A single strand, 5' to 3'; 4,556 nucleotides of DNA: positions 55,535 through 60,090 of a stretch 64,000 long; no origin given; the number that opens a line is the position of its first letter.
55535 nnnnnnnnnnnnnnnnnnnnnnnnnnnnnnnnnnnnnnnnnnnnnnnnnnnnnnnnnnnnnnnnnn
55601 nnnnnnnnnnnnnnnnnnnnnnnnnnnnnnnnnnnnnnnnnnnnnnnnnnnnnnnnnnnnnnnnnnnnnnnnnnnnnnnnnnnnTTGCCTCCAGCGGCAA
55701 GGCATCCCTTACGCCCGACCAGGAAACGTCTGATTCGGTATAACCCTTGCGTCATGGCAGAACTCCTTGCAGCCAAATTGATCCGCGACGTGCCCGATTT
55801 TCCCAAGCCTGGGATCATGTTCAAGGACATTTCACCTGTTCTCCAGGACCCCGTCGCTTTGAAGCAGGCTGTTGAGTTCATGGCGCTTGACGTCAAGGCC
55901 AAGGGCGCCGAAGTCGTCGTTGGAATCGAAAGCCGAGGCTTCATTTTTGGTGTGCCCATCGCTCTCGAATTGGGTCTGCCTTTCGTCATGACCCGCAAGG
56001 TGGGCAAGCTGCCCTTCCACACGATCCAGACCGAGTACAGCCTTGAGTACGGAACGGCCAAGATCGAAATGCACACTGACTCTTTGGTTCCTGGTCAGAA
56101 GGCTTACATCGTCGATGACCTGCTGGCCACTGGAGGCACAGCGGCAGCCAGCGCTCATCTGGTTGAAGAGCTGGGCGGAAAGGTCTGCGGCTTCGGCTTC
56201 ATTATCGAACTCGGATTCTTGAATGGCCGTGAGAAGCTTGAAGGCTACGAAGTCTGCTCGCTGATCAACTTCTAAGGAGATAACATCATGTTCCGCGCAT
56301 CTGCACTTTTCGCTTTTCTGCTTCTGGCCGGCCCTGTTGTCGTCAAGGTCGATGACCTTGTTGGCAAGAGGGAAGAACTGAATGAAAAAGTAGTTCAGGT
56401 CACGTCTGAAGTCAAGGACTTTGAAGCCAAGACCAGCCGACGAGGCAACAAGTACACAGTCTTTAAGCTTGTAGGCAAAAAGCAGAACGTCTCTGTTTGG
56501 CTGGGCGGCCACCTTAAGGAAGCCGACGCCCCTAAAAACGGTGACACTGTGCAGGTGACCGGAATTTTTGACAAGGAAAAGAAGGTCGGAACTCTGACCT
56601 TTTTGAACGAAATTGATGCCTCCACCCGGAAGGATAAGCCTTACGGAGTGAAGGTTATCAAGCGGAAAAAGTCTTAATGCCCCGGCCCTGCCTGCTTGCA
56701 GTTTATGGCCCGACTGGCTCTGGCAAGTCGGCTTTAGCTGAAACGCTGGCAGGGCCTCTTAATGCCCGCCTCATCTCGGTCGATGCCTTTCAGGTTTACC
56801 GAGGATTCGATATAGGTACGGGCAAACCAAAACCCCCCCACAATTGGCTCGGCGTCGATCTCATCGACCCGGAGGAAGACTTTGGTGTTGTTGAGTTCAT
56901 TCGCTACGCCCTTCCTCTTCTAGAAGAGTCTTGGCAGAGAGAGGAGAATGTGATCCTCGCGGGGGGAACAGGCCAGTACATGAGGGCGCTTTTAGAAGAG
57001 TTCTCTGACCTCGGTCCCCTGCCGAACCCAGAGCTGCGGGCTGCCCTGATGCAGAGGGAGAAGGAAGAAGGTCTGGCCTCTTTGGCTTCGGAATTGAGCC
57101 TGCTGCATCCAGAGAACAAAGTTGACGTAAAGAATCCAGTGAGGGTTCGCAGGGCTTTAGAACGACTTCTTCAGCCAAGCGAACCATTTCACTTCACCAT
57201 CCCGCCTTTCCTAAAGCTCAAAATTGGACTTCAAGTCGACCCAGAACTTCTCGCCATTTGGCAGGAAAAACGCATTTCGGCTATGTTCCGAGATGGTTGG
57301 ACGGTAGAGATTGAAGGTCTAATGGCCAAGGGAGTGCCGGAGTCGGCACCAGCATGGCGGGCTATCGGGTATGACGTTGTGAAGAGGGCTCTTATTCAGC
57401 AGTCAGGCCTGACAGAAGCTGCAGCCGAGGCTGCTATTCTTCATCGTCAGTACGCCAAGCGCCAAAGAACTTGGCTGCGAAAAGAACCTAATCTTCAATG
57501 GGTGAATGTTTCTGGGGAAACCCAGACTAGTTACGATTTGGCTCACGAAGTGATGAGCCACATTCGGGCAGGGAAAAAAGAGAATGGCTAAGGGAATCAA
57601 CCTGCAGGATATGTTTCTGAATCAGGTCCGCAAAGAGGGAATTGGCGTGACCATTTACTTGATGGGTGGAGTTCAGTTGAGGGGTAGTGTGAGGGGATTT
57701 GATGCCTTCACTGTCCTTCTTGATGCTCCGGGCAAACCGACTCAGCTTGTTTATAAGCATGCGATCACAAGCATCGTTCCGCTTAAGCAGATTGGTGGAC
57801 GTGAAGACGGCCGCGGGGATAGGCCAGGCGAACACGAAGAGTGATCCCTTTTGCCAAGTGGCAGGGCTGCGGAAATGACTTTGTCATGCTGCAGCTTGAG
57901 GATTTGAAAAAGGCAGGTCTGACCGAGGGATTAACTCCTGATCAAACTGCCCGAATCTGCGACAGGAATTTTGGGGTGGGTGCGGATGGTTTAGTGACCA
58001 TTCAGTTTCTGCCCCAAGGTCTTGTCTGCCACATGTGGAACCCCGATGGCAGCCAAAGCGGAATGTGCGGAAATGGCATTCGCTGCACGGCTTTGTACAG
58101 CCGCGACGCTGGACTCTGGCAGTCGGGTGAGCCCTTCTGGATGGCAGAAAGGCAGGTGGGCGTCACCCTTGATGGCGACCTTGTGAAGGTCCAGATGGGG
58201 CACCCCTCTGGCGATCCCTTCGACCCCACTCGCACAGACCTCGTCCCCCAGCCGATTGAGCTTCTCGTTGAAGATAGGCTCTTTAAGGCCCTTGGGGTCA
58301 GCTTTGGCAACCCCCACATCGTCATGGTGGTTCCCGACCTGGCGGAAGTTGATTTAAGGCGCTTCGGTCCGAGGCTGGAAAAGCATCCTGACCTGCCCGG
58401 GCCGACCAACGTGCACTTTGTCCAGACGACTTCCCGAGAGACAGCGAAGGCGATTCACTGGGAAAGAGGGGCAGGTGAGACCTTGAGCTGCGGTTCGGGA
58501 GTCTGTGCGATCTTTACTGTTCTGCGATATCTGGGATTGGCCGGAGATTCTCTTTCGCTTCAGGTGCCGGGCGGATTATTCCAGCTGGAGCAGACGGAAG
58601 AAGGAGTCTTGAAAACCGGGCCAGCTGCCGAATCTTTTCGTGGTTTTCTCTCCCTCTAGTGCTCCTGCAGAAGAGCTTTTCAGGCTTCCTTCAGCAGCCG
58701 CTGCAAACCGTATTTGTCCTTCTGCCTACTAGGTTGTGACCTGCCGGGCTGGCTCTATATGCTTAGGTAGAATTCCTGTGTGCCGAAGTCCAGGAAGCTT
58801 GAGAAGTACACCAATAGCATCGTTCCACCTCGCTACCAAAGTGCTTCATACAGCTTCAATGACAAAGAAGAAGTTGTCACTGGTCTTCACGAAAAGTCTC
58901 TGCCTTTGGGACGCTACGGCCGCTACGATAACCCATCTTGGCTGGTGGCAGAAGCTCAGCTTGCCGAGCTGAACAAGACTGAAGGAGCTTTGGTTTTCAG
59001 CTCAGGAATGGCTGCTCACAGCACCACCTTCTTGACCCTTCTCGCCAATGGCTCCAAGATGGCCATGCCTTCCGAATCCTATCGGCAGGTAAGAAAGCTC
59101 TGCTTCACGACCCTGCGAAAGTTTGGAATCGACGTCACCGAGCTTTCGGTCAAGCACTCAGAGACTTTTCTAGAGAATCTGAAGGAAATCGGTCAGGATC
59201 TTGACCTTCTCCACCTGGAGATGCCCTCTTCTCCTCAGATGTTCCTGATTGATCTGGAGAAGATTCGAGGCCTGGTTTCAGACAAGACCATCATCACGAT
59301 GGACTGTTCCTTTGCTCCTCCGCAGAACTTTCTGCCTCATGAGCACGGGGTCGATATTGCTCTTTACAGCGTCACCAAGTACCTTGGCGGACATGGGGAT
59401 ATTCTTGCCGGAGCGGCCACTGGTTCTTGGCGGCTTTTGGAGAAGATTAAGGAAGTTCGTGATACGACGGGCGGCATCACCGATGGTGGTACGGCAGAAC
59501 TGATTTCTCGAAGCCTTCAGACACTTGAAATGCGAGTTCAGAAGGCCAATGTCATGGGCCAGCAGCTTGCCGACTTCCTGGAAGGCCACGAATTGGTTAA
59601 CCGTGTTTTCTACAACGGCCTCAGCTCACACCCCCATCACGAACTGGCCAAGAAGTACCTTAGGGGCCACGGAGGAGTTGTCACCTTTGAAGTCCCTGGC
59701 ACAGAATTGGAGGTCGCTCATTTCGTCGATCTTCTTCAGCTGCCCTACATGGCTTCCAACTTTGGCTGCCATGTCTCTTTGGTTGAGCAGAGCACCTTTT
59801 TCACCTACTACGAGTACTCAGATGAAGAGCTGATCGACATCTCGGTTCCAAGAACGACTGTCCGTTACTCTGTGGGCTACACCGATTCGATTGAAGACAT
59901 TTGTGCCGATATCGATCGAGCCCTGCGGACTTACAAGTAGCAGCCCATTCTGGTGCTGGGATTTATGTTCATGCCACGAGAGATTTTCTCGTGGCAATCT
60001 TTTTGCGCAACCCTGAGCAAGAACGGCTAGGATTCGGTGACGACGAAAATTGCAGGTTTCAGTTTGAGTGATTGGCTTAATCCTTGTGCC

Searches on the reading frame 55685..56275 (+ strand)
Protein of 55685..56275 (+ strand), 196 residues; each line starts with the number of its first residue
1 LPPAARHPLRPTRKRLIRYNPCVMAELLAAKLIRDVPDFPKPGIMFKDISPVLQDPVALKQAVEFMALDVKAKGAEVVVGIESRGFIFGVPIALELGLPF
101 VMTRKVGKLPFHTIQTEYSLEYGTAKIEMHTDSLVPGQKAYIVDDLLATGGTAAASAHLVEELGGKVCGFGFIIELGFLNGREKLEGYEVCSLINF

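Call 69: search_protein_families(library=pfam, proteins=[window:55685-56275:+], max_evalue=0.001)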
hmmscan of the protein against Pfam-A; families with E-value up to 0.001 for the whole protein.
window:55685-56275:+ (196 aa): 1 family
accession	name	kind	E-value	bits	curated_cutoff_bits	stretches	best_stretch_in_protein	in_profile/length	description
PF00156.33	Pribosyltran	-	4.4e-12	46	26.3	1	63-171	15-121/158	Phosphoribosyl transferase domain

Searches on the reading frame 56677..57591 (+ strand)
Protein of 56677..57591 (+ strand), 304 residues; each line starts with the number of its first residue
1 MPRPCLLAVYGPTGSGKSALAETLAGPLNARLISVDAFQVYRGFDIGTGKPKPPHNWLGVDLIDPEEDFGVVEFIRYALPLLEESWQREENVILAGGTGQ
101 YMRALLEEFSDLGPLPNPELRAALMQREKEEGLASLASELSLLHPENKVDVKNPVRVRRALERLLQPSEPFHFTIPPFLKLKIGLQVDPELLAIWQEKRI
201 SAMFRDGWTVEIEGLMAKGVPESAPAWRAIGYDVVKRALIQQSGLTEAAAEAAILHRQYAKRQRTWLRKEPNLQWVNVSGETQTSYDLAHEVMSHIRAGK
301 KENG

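Call 69: search_protein_families(library=pfam, proteins=[window:56677-57591:+], max_evalue=0.001)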
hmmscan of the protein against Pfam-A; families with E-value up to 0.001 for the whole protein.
window:56677-57591:+ (304 aa): 3 families
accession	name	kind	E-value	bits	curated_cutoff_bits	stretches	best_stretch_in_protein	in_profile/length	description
PF01715.23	IPPT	-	6.2e-46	157.5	23.6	1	39-270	1-243/243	IPP transferase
PF01745.22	IPT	-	3e-05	24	20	1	7-53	4-50/233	Isopentenyl transferase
PF13191.12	AAA_16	-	0.00024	22.1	32.6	0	3-31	23-51/167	AAA ATPase domain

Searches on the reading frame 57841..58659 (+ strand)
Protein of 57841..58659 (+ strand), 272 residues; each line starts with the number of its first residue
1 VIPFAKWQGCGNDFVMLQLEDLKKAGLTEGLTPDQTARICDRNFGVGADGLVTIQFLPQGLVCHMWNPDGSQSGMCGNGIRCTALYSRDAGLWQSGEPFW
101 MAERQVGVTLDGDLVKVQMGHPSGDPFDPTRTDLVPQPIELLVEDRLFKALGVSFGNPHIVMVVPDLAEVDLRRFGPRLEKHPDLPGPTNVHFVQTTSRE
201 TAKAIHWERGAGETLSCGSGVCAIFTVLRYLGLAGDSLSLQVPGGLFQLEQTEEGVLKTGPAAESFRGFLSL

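Call 69: search_protein_families(library=pfam, proteins=[window:57841-58659:+], max_evalue=0.001)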
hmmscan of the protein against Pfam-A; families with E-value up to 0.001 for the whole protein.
window:57841-58659:+ (272 aa): 1 family
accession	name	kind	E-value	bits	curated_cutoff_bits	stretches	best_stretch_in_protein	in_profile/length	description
PF01678.24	DAP_epimerase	-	1.9e-40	138.1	34.7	2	153-262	3-118/121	Diaminopimelate epimerase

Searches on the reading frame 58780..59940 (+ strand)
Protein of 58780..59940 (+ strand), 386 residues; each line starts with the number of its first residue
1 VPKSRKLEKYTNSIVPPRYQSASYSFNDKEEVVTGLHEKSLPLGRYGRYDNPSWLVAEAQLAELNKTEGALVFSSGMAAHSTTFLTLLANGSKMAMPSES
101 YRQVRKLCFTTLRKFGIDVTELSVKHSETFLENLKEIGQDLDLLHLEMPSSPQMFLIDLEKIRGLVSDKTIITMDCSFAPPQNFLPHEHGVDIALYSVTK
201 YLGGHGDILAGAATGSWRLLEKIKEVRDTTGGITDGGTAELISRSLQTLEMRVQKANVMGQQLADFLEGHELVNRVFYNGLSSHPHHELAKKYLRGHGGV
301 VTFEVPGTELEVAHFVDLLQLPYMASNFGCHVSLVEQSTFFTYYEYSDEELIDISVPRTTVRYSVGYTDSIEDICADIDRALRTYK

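Call 42: search_protein_families(library=pfam, proteins=[window:58780-59940:+], max_evalue=0.00001)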
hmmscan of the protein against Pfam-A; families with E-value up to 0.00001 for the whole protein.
window:58780-59940:+ (386 aa): 1 family
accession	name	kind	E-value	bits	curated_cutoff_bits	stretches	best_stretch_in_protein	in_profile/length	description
PF01053.26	Cys_Met_Meta_PP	-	1.5e-82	277.6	27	1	8-382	12-380/381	Cys/Met metabolism PLP-dependent enzyme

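Call 48: find_encoding_contigs(protein=window:58780-59940:+, flank=3000, max_places=6)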
Protein window:58780-59940:+ (386 aa): no gene with exactly this product is on record in the collection.
